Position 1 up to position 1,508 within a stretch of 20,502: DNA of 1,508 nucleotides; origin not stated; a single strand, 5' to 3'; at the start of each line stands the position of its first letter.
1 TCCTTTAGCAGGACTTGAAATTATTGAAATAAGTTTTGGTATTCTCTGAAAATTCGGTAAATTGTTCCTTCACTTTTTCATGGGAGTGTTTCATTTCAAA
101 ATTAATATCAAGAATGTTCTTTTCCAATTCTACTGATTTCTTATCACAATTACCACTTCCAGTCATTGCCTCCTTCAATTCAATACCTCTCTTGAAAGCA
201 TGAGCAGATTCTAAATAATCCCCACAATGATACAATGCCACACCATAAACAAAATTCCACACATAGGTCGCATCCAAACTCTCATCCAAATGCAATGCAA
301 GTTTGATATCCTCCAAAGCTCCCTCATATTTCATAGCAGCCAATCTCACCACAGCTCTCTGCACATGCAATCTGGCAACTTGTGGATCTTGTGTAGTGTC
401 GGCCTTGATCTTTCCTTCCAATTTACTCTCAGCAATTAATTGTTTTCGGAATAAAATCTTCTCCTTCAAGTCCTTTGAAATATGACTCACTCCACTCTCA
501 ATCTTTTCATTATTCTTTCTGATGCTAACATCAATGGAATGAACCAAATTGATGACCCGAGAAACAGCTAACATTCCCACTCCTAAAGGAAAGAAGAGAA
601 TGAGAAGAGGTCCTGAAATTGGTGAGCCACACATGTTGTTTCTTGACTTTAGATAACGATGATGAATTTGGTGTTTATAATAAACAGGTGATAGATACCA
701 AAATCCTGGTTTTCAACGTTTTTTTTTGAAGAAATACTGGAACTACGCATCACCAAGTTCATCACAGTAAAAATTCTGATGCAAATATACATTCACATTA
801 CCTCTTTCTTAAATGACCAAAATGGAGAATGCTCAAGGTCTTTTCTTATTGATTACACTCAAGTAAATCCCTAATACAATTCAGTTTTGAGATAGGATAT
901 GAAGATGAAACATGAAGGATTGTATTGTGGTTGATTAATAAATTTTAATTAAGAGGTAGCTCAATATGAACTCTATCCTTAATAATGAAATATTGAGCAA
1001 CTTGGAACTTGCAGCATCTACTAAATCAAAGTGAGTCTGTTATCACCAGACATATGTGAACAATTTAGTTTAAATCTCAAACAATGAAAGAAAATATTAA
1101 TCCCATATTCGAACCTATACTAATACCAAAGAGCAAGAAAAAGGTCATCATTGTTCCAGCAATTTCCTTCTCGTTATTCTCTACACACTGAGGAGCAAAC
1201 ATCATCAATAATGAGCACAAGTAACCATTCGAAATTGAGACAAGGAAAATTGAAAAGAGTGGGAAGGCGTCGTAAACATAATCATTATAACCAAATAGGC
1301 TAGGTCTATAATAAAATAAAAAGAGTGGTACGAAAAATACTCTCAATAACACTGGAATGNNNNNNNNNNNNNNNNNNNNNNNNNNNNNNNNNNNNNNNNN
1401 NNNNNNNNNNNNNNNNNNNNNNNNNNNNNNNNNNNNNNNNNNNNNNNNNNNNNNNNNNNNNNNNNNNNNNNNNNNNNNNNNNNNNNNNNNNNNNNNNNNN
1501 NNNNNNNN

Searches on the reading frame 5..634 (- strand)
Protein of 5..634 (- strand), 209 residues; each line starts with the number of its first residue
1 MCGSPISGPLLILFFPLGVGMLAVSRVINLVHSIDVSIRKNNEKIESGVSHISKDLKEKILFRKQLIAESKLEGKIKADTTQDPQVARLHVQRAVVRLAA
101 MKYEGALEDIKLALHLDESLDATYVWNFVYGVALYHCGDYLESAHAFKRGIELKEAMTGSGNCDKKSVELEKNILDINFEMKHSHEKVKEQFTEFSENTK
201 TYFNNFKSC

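Call 5: search_protein_families(library=pfam, proteins=[window:8-634:-], max_evalue=1)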
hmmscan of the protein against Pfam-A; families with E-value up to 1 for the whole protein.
window:8-634:- (209 aa): 3 families
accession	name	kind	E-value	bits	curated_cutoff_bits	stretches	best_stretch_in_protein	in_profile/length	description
PF00515.34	TPR_1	-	0.00013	22.1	27.8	1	87-119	1-33/34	Tetratricopeptide repeat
PF07719.23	TPR_2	-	0.00081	19.8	27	1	129-154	6-31/34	Tetratricopeptide repeat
PF21458.3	SelB-wing_1_3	-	0.14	12.3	27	1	78-104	11-37/48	Selenocysteine-specific elongation factor, winged helix 1/3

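Call 33: find_encoding_contigs(protein=window:5-634:-, flank=10000)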
Protein window:5-634:- (209 aa): no gene with exactly this product is on record in the collection.

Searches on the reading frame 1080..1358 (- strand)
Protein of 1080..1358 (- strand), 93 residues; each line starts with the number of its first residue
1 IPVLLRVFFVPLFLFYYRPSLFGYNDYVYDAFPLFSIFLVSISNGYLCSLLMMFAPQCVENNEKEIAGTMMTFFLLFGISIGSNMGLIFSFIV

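Call 54: search_protein_families(library=pfam, proteins=[window:1080-1358:-], max_evalue=0.01)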
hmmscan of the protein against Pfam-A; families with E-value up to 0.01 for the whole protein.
window:1080-1358:- (93 aa): 1 family
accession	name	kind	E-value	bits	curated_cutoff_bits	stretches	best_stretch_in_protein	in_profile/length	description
PF01733.24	Nucleoside_tran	-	2e-19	70.6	29.8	1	3-89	219-307/309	Nucleoside transporter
